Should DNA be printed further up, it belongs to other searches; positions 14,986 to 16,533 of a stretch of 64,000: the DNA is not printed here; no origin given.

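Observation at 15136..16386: E1 dehydrase hallmarks can be read directly from the translation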

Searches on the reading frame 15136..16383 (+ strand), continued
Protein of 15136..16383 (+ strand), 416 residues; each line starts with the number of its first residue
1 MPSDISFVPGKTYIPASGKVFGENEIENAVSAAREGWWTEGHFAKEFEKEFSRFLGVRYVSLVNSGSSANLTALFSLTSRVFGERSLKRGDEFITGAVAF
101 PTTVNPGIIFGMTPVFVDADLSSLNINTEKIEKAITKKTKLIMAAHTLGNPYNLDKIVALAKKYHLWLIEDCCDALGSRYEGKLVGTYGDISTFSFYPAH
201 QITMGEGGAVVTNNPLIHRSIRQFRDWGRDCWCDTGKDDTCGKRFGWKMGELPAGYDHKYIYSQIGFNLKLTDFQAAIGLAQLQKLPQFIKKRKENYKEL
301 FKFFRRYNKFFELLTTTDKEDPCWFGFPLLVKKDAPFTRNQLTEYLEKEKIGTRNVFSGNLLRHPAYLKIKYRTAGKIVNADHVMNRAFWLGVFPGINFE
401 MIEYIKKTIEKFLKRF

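Call 44: search_dna_similar(query=window:15136-16383:+, collection=plasmids, mode=protein, max_evalue=1e-80, max_rows=25)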
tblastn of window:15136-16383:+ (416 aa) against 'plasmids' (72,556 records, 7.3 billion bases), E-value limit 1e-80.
Records with a match: 38; places in all: 39; records where one place covers at least 80% of the query: 38.
Best place of each record, by identity: <60% 38.
By first word of the organism name: Streptomyces 28; Salmonella 2; Azospirillum 2; Sphingomonas 1; Methylovirgula 1; Desulfobaculum 1; Sulfitobacter 1; Qipengyuania 1; Rhodococcus 1.
By predicted mobility (MOB-suite, as given by PLSDB): non-mobilizable 36; mobilizable 2.
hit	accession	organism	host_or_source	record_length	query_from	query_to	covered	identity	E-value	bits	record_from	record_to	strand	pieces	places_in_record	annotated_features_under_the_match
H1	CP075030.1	Salmonella enterica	-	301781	7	412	98%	52.7%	6e-143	457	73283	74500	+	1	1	rfbH: lipopolysaccharide biosynthesis protein RfbH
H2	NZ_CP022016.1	Salmonella enterica subsp. enterica serovar India str. ...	-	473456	7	412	98%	52.7%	8e-143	456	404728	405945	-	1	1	rfbH: lipopolysaccharide biosynthesis protein RfbH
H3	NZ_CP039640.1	Azospirillum sp. TSH100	soil,soil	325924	3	414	99%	51.0%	1e-139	447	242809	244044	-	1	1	rfbH: lipopolysaccharide biosynthesis protein RfbH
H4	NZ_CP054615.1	Azospirillum oryzae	cell culture,soil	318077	3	414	99%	50.7%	8e-139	445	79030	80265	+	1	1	rfbH: lipopolysaccharide biosynthesis protein RfbH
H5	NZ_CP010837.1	Sphingomonas hengshuiensis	whole organism,soil of Hengshui Lake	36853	7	412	98%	50.7%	9e-125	404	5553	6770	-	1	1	rfbH: lipopolysaccharide biosynthesis protein RfbH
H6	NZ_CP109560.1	Streptomyces sp. NBC_01384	-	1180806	7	414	98%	49.8%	4e-126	408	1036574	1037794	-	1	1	record has no annotation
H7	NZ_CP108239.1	Streptomyces exfoliatus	-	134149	7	414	98%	49.3%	2e-124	403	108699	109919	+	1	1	rfbH: lipopolysaccharide biosynthesis protein RfbH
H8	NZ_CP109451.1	Streptomyces sp. NBC_01471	-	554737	7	413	98%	49.4%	4e-126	408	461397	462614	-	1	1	rfbH: lipopolysaccharide biosynthesis protein RfbH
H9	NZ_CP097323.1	Streptomyces sp. RerS4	root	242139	4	414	99%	48.9%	9e-126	407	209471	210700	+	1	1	rfbH: lipopolysaccharide biosynthesis protein RfbH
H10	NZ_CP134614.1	Streptomyces sp. ITFR-6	Ips typographus,whole organism,Ips ...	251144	3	415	99%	48.7%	2e-122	398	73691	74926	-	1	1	rfbH: lipopolysaccharide biosynthesis protein RfbH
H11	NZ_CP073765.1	Methylovirgula sp. HY1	soil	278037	7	414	98%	49.0%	2e-133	429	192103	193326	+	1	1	rfbH: lipopolysaccharide biosynthesis protein RfbH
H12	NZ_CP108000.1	Streptomyces sp. NBC_00342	-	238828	3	413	99%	48.7%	2e-121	395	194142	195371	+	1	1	rfbH: lipopolysaccharide biosynthesis protein RfbH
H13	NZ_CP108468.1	Streptomyces sp. NBC_01259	-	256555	3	413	99%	48.7%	2e-121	395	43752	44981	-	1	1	rfbH: lipopolysaccharide biosynthesis protein RfbH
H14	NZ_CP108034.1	Streptomyces sp. NBC_00304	-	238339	3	415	99%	48.4%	6e-121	394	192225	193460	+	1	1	rfbH: lipopolysaccharide biosynthesis protein RfbH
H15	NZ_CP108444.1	Streptomyces sp. NBC_01276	-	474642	7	413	98%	48.6%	5e-121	394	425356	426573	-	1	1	rfbH: lipopolysaccharide biosynthesis protein RfbH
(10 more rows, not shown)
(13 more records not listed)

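Call 45: get_annotated_region(hit=H1, flank=7000)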
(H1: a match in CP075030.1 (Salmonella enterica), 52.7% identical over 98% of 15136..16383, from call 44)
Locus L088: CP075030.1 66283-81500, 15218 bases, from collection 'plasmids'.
description: Salmonella enterica subsp. enterica serovar Abortusequi strain CFSAN022626 plasmid pCFSAN022626, complete sequence
organism: Salmonella enterica (NCBI taxid 607)
taxonomy: Bacteria; Pseudomonadota; Gammaproteobacteria; Enterobacterales; Enterobacteriaceae; Salmonella; Salmonella enterica
host: -; source: -; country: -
typing (MOB-suite, as given by PLSDB): non-mobilizable
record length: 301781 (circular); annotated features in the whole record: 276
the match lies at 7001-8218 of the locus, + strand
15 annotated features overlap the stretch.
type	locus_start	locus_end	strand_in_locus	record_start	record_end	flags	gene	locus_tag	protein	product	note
CDS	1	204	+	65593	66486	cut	galF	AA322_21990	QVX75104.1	GalU regulator GalF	-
CDS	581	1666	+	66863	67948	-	rfbB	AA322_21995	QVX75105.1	dTDP-glucose 4,6-dehydratase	-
CDS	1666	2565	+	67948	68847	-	rfbD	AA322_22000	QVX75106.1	dTDP-4-dehydrorhamnose reductase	-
CDS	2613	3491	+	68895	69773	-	rfbA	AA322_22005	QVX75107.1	glucose-1-phosphate thymidylyltransferase RfbA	-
CDS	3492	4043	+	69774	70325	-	rfbC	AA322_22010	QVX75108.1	dTDP-4-dehydrorhamnose 3,5-epimerase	-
CDS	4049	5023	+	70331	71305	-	-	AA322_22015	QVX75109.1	CDP-6-deoxy-delta-3,4-glucoseen reductase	-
CDS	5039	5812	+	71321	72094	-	rfbF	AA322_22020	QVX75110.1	glucose-1-phosphate cytidylyltransferase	-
CDS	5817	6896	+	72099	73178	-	rfbG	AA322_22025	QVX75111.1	CDP-glucose 4,6-dehydratase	-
CDS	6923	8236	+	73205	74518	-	rfbH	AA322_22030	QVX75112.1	lipopolysaccharide biosynthesis protein RfbH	-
CDS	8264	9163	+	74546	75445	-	-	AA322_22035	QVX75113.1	CDP-abequose synthase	-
CDS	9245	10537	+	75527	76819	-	-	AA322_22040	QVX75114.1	MATE family efflux transporter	-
CDS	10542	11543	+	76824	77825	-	rfbV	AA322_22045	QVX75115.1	abequosyltransferase RfbV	-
CDS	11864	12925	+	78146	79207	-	-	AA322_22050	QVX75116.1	glycosyltransferase family 4 protein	-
CDS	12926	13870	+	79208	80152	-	rfbN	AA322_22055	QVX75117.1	O antigen biosynthesis rhamnosyltransferase RfbN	-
CDS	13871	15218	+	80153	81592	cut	-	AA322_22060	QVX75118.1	mannose-1-phosphate guanylyltransferase/mannose-6-phosphate isomerase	-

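Call 61: predict_structure(alignment_id=A2)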
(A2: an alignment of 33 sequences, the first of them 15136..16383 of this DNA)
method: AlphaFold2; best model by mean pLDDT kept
length: 416 residues; sequences in the alignment: 33
mean_pLDDT: 81.3   pTM: 0.84
mean pLDDT of the five models: 81.3, 80.6, 79.8, 70.6, 59.8
residues with pLDDT >= 90: 146; 70-90: 176; 50-70: 81; < 50: 13
segments of 3 or more residues with pLDDT < 50: 1-3, 233-236
pLDDT, mean of each block of 10 residues (from residue 1): 67 84 87 74 87 86 82 88 90 92 87 94 88 96 82 84 94 62 61 70 68 89 66 50 53 52 58 80 83 89 94 78 79 95 97 82 88 92 91 90 97 95
secondary structure, 60 per line:
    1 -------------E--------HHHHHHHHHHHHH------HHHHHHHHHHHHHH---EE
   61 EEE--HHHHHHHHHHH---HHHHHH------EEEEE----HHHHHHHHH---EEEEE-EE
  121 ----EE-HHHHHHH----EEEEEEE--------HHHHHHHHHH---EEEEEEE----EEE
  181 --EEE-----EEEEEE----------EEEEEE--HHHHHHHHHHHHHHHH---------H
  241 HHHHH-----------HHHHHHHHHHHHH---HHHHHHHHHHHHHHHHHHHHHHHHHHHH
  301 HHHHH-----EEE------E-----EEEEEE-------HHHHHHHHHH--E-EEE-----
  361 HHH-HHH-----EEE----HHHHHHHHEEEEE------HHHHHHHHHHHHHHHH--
elements in order: H23-35 H42-55 E59-63 H66-76 H80-85 E92-96 H101-109 E113-117 H128-134 E139-145 H154-163 E167-173 E178-180 E183-185 E191-196 E207-212 H215-230 H240-245 H257-269 H273-305 E311-313 E326-331 H339-348 E353-355 E373-375 H380-387 E388-392 H399-414

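Call 66: fold_search(model_id=the predicted structure, library=pdb)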
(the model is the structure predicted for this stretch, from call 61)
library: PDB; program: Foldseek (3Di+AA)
matches with E <= 10: 1942; with E <= 0.001: 1411
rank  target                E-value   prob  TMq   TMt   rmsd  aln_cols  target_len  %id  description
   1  3bcx_A                1.2e-49  1.00  0.87  0.86   4.4       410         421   50  E1 Dehydrase (released 2007-11-27)
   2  3bb8_A                3.4e-49  1.00  0.87  0.86   4.4       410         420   49  E1 Dehydrase H220K Mutant (released 2008-09-16)
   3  3bcx_B                2.3e-48  1.00  0.88  0.87   4.3       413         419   49  E1 Dehydrase (released 2007-11-27)
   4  2gms_B                5.3e-32  1.00  0.80  0.85   4.7       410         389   30  E coli GDP-4-keto-6-deoxy-D-mannose-3-dehydratase with bound hydrated PLP (released 2006-09-05)
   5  3b8x_B                5.8e-31  1.00  0.80  0.86   4.5       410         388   30  Crystal structure of GDP-4-keto-6-deoxymannose-3-dehydratase (ColD) H188N mutant with bound GDP-perosamine (released 2007-11-27)
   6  2gms_A                8.3e-31  1.00  0.79  0.84   4.9       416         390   30  E coli GDP-4-keto-6-deoxy-D-mannose-3-dehydratase with bound hydrated PLP (released 2006-09-05)
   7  7b0d_A                9.9e-31  1.00  0.78  0.88   3.7       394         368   29  Sugar transaminase from Archaeoglobus veneficus (released 2021-12-01)
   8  3b8x_A                1.2e-30  1.00  0.79  0.85   4.8       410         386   30  Crystal structure of GDP-4-keto-6-deoxymannose-3-dehydratase (ColD) H188N mutant with bound GDP-perosamine (released 2007-11-27)
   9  3gr9_G                1.2e-30  1.00  0.79  0.84   4.9       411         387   30  Crystal structure of ColD H188K S187N (released 2009-06-16)
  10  3gr9_A                1.7e-30  1.00  0.79  0.86   4.8       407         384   30  Crystal structure of ColD H188K S187N (released 2009-06-16)
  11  2r0t_A                1.7e-30  1.00  0.79  0.85   4.8       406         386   30  Crystal structure of GDP-4-keto-6-deoxymannose-3-dehydratase with a trapped PLP-glutamate geminal diamine (released 2007-12-18)
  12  7b0m                  2.6e-30  1.00  0.79  0.89   4.3       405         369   31  Sugar transaminase from a metagenome collected from troll oil field production water (released 2021-12-01)
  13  3gr9_F                3.1e-30  1.00  0.79  0.85   4.8       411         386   31  Crystal structure of ColD H188K S187N (released 2009-06-16)
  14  3gr9_D                3.9e-30  1.00  0.79  0.86   4.7       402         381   30  Crystal structure of ColD H188K S187N (released 2009-06-16)
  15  3gr9_C                8.5e-30  1.00  0.79  0.84   6.1       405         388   31  Crystal structure of ColD H188K S187N (released 2009-06-16)
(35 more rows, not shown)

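Call 72: search_protein_families(library=pfam, proteins=[L060:8378-9160:+], max_evalue=0.01)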
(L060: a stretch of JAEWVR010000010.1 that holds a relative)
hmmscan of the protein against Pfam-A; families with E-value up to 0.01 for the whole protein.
L060:8378-9160:+ (261 aa): 3 families
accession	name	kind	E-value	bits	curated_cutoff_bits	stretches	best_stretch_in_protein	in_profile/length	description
PF00175.26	NAD_binding_1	-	2.3e-07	31.9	22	1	133-240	1-106/109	Oxidoreductase NAD-binding domain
PF08022.18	FAD_binding_8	-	0.00014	22.4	22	1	26-108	7-86/109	FAD-binding domain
PF08030.17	NAD_binding_6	-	0.00028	21.4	22.2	1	130-176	3-55/156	Ferric reductase NAD binding domain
